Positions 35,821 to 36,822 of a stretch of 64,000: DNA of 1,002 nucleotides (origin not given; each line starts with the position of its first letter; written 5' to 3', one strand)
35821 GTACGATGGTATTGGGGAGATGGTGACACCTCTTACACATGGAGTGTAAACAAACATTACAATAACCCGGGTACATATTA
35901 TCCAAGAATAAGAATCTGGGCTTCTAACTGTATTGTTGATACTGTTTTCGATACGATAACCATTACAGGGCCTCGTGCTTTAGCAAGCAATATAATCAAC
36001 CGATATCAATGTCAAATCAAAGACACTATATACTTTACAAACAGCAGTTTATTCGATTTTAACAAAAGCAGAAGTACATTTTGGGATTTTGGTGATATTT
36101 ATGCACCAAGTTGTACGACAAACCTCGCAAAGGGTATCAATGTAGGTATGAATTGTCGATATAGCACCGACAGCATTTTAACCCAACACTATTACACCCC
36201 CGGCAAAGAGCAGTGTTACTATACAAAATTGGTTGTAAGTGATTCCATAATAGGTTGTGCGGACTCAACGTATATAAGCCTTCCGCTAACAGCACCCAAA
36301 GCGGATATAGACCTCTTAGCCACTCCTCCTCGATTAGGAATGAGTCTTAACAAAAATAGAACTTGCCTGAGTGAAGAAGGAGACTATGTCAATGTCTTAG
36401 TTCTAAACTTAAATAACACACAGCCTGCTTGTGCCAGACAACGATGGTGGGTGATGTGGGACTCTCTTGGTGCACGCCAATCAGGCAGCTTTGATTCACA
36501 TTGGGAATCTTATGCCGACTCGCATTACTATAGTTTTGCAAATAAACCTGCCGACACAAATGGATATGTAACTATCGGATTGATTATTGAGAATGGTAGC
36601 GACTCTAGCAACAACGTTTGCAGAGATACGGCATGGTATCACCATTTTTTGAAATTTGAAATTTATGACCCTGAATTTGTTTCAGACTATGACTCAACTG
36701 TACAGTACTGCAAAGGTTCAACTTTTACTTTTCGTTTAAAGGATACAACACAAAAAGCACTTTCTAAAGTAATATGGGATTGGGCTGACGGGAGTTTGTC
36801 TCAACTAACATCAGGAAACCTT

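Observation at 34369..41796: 2475-aa protein made of about 23 tandem PKD domains ending in a type-B gliding-associated CTD, with no adjacent PorP/SprF-like gene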

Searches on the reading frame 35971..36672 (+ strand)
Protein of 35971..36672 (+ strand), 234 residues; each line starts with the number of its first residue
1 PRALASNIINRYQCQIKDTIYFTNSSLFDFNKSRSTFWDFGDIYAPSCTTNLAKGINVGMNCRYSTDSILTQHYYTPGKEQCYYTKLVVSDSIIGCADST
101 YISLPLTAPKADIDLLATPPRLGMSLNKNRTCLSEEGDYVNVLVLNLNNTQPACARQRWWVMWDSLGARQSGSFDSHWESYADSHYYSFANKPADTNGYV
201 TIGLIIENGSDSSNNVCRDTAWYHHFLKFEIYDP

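Call 66: search_protein_representatives(protein=window:35971-36672:+)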
Query: 234 residues. Proteins with E-value up to 0.001 (for the whole library): 156; up to 1e-10: 75; up to 1e-30: 32. The best 150 are listed.
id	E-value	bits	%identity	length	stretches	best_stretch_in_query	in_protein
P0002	3.7e-137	471.9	72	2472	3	1-234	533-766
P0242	6.1e-94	330.4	55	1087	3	1-234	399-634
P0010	2.7e-65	236.6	43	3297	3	5-234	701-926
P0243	5.5e-63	229.0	51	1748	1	5-229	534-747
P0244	1.2e-62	227.9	42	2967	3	1-234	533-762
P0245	4.4e-60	219.5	48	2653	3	1-230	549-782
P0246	7.5e-60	218.8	46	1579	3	1-230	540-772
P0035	6.0e-56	206.0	44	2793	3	7-229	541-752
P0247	5.5e-55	202.9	43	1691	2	7-234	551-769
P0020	4.8e-54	199.8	42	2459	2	1-230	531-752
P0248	1.0e-53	198.7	48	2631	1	4-229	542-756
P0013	1.6e-53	198.0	39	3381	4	5-234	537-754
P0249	7.5e-52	192.6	41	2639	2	6-234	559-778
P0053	9.3e-51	189.0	41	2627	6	1-233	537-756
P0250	9.7e-51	188.9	45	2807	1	6-229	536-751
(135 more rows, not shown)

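Call 78: predict_structure(alignment_id=A2)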
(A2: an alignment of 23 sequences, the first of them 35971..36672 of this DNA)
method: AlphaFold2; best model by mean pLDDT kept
length: 234 residues; sequences in the alignment: 23
mean_pLDDT: 88.7   pTM: 0.81
mean pLDDT of the five models: 88.7, 87.9, 84.6, 81.2, 76.7
residues with pLDDT >= 90: 146; 70-90: 73; 50-70: 13; < 50: 2
segments of 3 or more residues with pLDDT < 50: none
pLDDT, mean of each block of 10 residues (from residue 1): 87 90 85 83 96 91 93 93 94 87 94 91 83 71 88 93 93 93 88 89 95 91 88 54
secondary structure, 60 per line:
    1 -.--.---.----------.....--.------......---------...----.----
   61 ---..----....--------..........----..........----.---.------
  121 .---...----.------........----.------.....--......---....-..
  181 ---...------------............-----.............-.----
elements in order: E20-24 E34-39 E49-51 E70-73 E82-91 E96-105 E125-127 E142-146 E158-162 H165-170 H174-177 E184-186 E199-210 E216-228

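Call 80: fold_search(model_id=the predicted structure, library=pdb)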
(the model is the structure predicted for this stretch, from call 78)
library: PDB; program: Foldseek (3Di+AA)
matches with E <= 10: 700; with E <= 0.001: 0
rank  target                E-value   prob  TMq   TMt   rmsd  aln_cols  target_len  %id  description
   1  7zn2_f                1.1e-03  0.94  0.26  0.12  14.6       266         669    9  Tail tip of siphophage T5 : full complex after interaction with its bacterial receptor FhuA (released 2023-02-08)
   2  4bq9_B                1.9e-03  0.91  0.26  0.30  13.0       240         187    9  Crystal structure of the FN5 and FN6 domains of NEO1, form 1 (released 2013-06-12)
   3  7zn2_e                2.4e-03  0.84  0.24  0.11  15.6       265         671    9  Tail tip of siphophage T5 : full complex after interaction with its bacterial receptor FhuA (released 2023-02-08)
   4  9rcs_A                2.8e-03  0.99  0.30  0.25  10.1       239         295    8  Cardioderma bat coronavirus KY43 receptor binding domain in complex with human CEACAM6 (released 2026-04-08)
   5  7zn2_g                3.0e-03  0.91  0.25  0.14  11.4       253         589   12  Tail tip of siphophage T5 : full complex after interaction with its bacterial receptor FhuA (released 2023-02-08)
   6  3bpn_B                3.0e-03  0.87  0.25  0.28  14.3       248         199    8  Crystal structure of the IL4-IL4R-IL13Ra ternary complex (released 2008-02-05)
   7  8iyk_F                3.7e-03  0.75  0.22  0.08  14.5       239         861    9  Tail tip conformation 1 of phage lambda tail (released 2023-10-18)
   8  9p6s_C                4.1e-03  0.90  0.25  0.30  13.6       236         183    8  Cryo-EM structure of human integrin alpha5beta1 in complex with fibronectin (FN 7-10) (released 2026-03-25)
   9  9rcu_A                5.4e-03  0.99  0.30  0.27   9.0       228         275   10  Cardioderma bat coronavirus 2B receptor binding domain in complex with human CEACAM6 (released 2026-04-08)
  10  3bpl_B                7.1e-03  0.80  0.24  0.27  14.2       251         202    7  Crystal structure of the IL4-IL4R-Common Gamma ternary complex (released 2008-02-05)
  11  7zlv_h                8.3e-03  0.77  0.25  0.15  11.6       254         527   12  Tail tip of siphophage T5 : central fibre protein pb4 (released 2023-02-08)
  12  8bw0_C                1.1e-02  0.97  0.31  0.37   8.7       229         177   10  Structure of CEACAM5 A3-B3 domain in Complex with Tusamitamab Fab (released 2024-01-24)
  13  7sl6_A                1.2e-02  0.51  0.24  0.10  21.0       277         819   10  Full-length insulin receptor bound with site 2 binding deficient mutant insulin (B-L17R) -- symmetric conformation (released 2022-03-30)
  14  8dh8_A                1.6e-02  0.69  0.25  0.12  12.7       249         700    8  Leptin-bound leptin receptor complex-full ECD (released 2023-04-19)
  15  5e7l                  1.6e-02  0.57  0.24  0.21  13.0       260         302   11  Crystal structure of mouse CNTN2 FN1-FN3 domains (released 2016-08-31)
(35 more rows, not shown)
